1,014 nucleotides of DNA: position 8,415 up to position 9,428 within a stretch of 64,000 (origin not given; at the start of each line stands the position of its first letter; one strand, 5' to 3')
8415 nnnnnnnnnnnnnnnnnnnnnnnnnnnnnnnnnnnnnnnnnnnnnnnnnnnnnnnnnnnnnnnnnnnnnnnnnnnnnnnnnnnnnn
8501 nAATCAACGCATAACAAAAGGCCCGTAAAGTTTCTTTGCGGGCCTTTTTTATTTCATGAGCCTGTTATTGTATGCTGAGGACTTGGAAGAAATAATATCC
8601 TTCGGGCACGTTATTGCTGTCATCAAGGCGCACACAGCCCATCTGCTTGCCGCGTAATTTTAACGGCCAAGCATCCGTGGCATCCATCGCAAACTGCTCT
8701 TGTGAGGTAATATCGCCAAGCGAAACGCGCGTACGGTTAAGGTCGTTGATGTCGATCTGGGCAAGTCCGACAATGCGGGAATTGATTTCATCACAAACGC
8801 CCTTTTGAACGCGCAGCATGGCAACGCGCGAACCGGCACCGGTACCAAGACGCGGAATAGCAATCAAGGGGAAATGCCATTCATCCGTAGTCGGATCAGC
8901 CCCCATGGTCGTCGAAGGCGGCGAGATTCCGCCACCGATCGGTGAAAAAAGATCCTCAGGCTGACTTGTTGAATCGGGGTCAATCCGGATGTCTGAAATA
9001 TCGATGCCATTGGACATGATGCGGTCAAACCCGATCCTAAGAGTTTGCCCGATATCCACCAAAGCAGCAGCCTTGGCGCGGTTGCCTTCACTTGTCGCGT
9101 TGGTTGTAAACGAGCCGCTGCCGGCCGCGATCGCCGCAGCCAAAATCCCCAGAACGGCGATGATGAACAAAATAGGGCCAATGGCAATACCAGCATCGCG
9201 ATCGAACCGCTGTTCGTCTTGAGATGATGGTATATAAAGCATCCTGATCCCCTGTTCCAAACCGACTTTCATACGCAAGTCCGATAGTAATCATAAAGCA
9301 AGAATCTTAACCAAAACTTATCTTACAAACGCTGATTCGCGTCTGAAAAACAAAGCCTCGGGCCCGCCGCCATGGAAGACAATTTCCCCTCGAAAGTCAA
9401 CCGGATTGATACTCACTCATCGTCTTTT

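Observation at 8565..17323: Non-Tad type IV filament machine with an unusual component set in an alphaproteobacterium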

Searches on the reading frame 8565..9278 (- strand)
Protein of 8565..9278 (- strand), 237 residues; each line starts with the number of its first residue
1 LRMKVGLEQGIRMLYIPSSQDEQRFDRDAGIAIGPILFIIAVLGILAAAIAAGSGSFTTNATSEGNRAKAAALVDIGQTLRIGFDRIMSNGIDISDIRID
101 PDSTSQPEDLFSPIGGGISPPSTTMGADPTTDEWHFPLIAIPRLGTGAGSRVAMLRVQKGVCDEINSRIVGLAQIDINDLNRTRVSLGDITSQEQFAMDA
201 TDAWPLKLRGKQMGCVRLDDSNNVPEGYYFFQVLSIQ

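Call 4: search_protein_families(library=pfam, proteins=[window:8565-9278:-], max_evalue=0.1)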
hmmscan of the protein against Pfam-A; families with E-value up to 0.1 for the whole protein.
window:8565-9278:- (237 aa): 1 family
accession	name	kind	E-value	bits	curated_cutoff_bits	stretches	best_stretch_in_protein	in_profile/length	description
PF13273.12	DUF4064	-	0.093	13.4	32.1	0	33-83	11-62/102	Protein of unknown function (DUF4064)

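Call 5: search_protein_families(library=ncbifam, proteins=[window:8565-9278:-], max_evalue=0.1)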
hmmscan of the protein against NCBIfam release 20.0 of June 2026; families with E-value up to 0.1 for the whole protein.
window:8565-9278:- (237 aa): 1 family
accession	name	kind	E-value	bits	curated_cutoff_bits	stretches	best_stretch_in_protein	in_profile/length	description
NF033632.1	SLATT_4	domain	0.057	13.3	55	1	38-96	58-116/154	SLATT domain-containing protein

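Call 23: find_homologous_proteins(query=window:8565-9272:-, max_evalue=0.001)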
Query window:8565-9272:- (235 aa): 386 proteins with E <= 0.001 among 2214 candidates; the best 120 are listed.
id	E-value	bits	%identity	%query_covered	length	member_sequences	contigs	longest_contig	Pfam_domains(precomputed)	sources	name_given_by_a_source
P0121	3.0e-143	493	100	96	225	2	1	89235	-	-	-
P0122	2.1e-78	281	63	91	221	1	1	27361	-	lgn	-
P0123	6.8e-74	266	60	90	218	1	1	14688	-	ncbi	ncbi:MAG: hypothetical protein AB7S81_05580 [Bdellovibrionales bacterium]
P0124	8.0e-74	266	59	93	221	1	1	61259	-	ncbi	-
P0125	8.3e-73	263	60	92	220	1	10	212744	-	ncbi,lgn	-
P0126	6.2e-72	260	57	96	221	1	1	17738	-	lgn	-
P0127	7.2e-72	260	58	90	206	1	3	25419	-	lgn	-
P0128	1.3e-71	259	57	93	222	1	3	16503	-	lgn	-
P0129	1.9e-71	258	55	96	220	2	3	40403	-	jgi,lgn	-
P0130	5.7e-71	257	55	98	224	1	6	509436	-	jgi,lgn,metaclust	metaclust:\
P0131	2.7e-70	254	56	96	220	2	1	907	-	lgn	-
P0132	5.0e-69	250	56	93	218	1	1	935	-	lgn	-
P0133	1.3e-68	249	55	92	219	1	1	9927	-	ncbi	ncbi:MAG: hypothetical protein AB7E52_04425 [Bdellovibrionales bacterium]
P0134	1.8e-68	248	55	93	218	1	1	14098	-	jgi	-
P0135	5.3e-68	247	56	94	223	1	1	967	-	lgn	-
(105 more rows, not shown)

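Call 34: predict_structure(alignment_id=A2)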
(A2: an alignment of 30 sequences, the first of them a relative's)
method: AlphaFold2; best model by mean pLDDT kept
length: 225 residues; sequences in the alignment: 30
mean_pLDDT: 86.5   pTM: 0.75
mean pLDDT of the five models: 86.5, 85.7, 85.3, 82.8, 81.7
residues with pLDDT >= 90: 134; 70-90: 55; 50-70: 34; < 50: 2
segments of 3 or more residues with pLDDT < 50: none
pLDDT, mean of each block of 10 residues (from residue 1): 56 62 90 84 67 94 97 97 93 96 95 94 92 87 96 92 82 85 68 92 87 93 93
secondary structure, 60 per line:
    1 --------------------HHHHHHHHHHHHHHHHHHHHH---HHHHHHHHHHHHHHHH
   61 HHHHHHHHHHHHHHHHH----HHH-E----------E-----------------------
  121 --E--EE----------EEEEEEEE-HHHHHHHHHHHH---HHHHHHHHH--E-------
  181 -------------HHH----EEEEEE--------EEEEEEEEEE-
elements in order: H21-41 H45-77 E138-145 H147-158 H162-170 E201-206 E215-224

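Call 37: search_solved_structures(query=A2, max_evalue=10)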
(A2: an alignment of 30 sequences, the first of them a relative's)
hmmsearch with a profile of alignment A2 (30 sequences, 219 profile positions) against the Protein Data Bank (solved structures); distinct sequences matched with E-value up to 10: 2.
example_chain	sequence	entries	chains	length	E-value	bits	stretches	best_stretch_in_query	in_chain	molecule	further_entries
9egp_A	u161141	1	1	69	0.44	13.3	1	11-38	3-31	Geopilin domain 1 protein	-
7tgg_A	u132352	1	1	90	0.58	12.9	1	8-40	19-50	Geopilin domain 1 protein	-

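Call 38: fold_search(model_id=the predicted structure, library=pdb)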
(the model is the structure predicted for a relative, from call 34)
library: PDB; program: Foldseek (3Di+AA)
matches with E <= 10: 30; with E <= 0.001: 0
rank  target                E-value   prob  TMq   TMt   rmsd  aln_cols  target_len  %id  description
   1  7nxk_A                9.6e-01  0.03  0.12  0.09  11.7       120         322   15  Crystal structure of human Cdk12/Cyclin K in complex with the inhibitor BSJ-01-175 (released 2021-05-12)
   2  7uog_C                2.3e+00  0.02  0.13  0.13  10.2        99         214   14  Isoreticular, interpenetrating co-crystal of Replication Initiator Protein REPE54 and asymmetrical expanded duplex (31 (released 2023-04-19)
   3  4clc_B                3.0e+00  0.02  0.12  0.15   8.3        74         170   18  Crystal structure of Ybr137w protein (released 2014-11-19)
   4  8tiv_C                3.4e+00  0.02  0.13  0.14  10.1        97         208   14  Isoreticular, interpenetrating co-crystal of Replication Initiator Protein REPE54 and symmetrical expanded duplex (31m (released 2023-08-02)
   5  3vf4                  3.4e+00  0.01  0.12  0.05  18.8       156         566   11  Crystal structure of the O-carbamoyltransferase TobZ S530A variant in complex with carbamoyl phosphate and ADP (released 2012-01-25)
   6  8tiu_C                3.9e+00  0.02  0.14  0.15   8.9        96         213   12  Isoreticular, interpenetrating co-crystal of Replication Initiator Protein REPE54 and symmetrical expanded duplex (31m (released 2023-08-02)
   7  7uv6_C                4.2e+00  0.01  0.13  0.14  10.3       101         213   14  Isoreticular, interpenetrating co-crystal of Replication Initiator Protein REPE54 and scaffold duplex (21mer) containi (released 2023-05-03)
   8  7uxy_C                4.4e+00  0.02  0.14  0.15   8.7        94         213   13  Isoreticular, interpenetrating co-crystal of protein variant Replication Initiator Protein REPE54 (L53G,Q54G,E55G) and (released 2023-05-17)
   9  3ver                  4.4e+00  0.01  0.10  0.05  19.3       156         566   10  Crystal structure of the O-carbamoyltransferase TobZ in complex with carbamoyl adenylate intermediate (released 2012-01-25)
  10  8aan_A                4.7e+00  0.01  0.14  0.14   9.1        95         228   14  The nucleoprotein complex of Rep protein with iteron containing dsDNA and DUE ssDNA. (released 2023-09-27)
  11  9z08_C                4.7e+00  0.01  0.13  0.13  10.1        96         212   14  Isoreticular co-crystal 1 with asymmetrical expanded duplex (31mer) containing separate insert strand with sequence GA (released 2026-03-18)
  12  5ko1                  4.7e+00  0.01  0.11  0.10  11.6       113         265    8  Pseudokinase Domain of MLKL bound to Compound 4. (released 2016-11-16)
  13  3ven                  5.0e+00  0.01  0.12  0.05  18.5       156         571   11  Crystal structure of the O-carbamoyltransferase TobZ (released 2012-01-25)
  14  2iop_B                5.0e+00  0.01  0.13  0.06  18.4       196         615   11  Crystal Structure of Full-length HtpG, the Escherichia coli Hsp90, Bound to ADP (released 2006-11-21)
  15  8qx4_A                5.7e+00  0.01  0.11  0.10  15.6        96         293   14  Sulfolobus acidocaldarius Archaellum filament. (released 2024-10-30)
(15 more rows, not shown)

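Call 63: search_protein_representatives(alignment_id=A2)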
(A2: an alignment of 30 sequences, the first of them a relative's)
Query: 30 sequences, 219 profile positions. Proteins with E-value up to 0.001 (for the whole library): 1051; up to 1e-10: 313; up to 1e-30: 58. The best 150 are listed.
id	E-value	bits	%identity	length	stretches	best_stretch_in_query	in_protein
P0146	4.6e-93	327.1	-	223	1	2-218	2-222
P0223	3.3e-82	291.6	-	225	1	5-219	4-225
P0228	8.8e-77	273.9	-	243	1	3-218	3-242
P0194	5.1e-75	268.1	-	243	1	4-219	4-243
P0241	1.4e-74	266.7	-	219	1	9-219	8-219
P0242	2.5e-74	265.9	-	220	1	14-217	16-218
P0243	1.8e-73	263.1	-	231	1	5-219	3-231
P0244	1.5e-72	260.0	-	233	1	8-219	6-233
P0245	1.5e-71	256.8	-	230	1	9-219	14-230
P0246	5.8e-70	251.6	-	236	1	2-219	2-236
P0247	8.2e-67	241.3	-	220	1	1-219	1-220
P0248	3.7e-65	235.9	-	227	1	5-219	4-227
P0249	1.4e-64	234.0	-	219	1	5-219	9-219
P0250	1.5e-64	233.8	-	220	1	10-219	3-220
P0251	2.3e-64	233.3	-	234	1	6-219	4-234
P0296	1.3e-29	119.7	-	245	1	9-218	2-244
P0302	2.2e-28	115.6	-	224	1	10-216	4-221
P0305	1.1e-26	110.0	-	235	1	14-216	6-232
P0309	3.7e-26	108.4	-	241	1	12-219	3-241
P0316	9.4e-25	103.8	-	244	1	12-216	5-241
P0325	1.2e-23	100.2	-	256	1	6-214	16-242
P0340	3.0e-22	95.6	-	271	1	10-165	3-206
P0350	1.4e-21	93.4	-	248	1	10-219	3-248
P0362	2.8e-20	89.2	-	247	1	16-217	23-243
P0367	4.1e-20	88.6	-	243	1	13-219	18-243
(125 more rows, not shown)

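Call 65: list_cluster_members(proteins=[P0296, P0305, P0309, P0316, P0325, P0340, P0350, P0362, P0367, P0302])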
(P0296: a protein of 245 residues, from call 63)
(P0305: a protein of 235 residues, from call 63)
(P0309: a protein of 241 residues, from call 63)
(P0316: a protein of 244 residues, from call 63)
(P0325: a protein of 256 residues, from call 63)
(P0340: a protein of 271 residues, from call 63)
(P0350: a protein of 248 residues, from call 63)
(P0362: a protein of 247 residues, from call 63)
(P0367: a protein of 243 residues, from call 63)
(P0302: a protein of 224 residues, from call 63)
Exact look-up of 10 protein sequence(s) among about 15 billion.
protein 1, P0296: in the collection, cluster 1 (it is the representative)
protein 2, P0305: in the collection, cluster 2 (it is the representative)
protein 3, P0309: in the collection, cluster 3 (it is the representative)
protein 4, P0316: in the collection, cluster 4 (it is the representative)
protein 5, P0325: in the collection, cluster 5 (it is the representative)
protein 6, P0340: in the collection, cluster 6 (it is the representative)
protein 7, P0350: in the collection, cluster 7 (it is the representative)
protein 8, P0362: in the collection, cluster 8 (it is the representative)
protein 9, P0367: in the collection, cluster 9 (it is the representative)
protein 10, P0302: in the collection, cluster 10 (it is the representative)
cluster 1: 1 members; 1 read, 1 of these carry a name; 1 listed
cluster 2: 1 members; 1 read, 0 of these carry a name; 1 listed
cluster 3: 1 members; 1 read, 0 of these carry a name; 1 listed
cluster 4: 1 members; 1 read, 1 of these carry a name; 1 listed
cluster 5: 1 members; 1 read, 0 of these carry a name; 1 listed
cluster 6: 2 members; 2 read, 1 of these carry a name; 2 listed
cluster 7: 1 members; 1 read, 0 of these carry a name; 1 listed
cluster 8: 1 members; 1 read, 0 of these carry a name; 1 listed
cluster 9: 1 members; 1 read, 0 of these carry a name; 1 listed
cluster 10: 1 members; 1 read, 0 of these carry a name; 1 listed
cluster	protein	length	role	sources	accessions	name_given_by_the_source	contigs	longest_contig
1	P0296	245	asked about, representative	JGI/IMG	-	type II secretory pathway pseudopilin PulG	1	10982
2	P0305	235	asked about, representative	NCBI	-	-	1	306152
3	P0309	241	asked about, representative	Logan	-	-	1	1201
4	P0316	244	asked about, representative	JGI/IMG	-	type II secretory pathway pseudopilin PulG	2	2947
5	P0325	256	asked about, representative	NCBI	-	-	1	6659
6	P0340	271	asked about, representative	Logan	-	-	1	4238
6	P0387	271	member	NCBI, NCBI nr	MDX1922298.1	MAG: hypothetical protein SFW65_04105 [Alphaproteobacteria bacterium] | hypothetical protein [Alphaproteobacteria bacterium]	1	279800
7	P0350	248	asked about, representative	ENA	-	-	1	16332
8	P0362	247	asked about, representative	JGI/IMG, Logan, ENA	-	-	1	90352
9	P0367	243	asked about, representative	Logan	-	-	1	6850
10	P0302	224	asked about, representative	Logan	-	-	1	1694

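Call 66: find_encoding_contigs(protein=P0305, flank=10000, max_places=2)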
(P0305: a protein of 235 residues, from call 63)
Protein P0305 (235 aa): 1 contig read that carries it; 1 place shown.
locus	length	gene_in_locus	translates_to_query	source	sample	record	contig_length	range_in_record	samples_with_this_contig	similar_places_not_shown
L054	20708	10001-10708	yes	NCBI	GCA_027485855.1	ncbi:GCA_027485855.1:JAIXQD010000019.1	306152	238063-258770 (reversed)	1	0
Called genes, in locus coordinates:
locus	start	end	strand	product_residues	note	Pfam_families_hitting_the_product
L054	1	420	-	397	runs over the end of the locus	PF04860:Phage_portal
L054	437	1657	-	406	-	PF03237:Terminase_6N, PF17289:Terminase_6C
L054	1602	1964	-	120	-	-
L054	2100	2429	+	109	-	-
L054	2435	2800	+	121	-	-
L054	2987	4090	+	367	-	PF25917:BSH_RND, PF25876:HH_MFP_RND, PF25954:Beta-barrel_RND_2, PF25967:RND-MFP_C (weak), PF25975:CzcB_C (weak), PF25989:YknX_C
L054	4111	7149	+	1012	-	PF00873:ACR_tran, PF03176:MMPL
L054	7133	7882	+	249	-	-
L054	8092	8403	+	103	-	PF02583:Trns_repr_metal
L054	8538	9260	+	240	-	PF00106:adh_short, PF08659:KR, PF13561:adh_short_C2, PF23441:SDR (weak)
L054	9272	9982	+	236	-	-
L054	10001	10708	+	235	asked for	-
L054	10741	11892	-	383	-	PF20573:DUF6782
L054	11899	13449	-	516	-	-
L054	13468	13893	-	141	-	-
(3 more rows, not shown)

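Call 67: find_encoding_contigs(protein=P0362, flank=10000, max_places=2)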
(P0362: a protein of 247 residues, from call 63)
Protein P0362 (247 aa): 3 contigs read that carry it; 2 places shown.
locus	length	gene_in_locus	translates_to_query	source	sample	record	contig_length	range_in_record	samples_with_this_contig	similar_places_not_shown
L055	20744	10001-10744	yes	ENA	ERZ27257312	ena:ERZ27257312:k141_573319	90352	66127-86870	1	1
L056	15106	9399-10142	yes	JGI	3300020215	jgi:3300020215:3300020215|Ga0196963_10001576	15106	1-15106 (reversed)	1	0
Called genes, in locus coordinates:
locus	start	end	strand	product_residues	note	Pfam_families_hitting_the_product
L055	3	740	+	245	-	-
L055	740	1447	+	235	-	-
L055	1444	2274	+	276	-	-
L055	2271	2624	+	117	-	-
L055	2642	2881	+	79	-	-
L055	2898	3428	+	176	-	-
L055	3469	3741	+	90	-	-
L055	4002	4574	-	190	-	PF13274:SocA_Panacea (weak)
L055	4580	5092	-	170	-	-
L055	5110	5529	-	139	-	-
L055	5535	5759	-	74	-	-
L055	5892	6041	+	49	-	-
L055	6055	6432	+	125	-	-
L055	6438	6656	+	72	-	-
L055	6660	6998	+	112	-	-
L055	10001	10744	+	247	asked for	-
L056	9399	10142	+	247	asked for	-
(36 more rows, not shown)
